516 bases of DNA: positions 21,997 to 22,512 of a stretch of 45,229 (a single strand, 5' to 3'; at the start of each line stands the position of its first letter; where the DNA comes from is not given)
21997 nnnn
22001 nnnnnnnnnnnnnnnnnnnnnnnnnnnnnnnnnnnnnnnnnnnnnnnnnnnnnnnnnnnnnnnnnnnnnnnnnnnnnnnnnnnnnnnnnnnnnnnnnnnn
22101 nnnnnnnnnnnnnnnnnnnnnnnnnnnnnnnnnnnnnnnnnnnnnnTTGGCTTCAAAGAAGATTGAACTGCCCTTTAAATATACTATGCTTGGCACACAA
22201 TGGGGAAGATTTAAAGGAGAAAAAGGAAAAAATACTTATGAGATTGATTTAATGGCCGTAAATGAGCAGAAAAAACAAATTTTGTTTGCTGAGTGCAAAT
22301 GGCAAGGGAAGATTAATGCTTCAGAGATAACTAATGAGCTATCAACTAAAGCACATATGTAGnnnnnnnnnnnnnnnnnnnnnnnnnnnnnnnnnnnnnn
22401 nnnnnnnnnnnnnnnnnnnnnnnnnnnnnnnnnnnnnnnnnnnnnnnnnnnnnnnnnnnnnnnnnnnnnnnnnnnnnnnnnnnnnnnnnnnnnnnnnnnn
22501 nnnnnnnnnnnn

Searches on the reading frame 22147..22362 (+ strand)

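Call 25: search_protein_families(library=pfam, proteins=[window:22147-22362:+], max_evalue=0.001)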
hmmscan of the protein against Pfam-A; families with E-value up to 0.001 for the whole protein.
window:22147-22362:+ (71 aa): 1 family
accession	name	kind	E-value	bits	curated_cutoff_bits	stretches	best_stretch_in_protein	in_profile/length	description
PF03008.20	DUF234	-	5.6e-10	40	22.5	1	3-54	48-91/100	Archaea bacterial proteins of unknown function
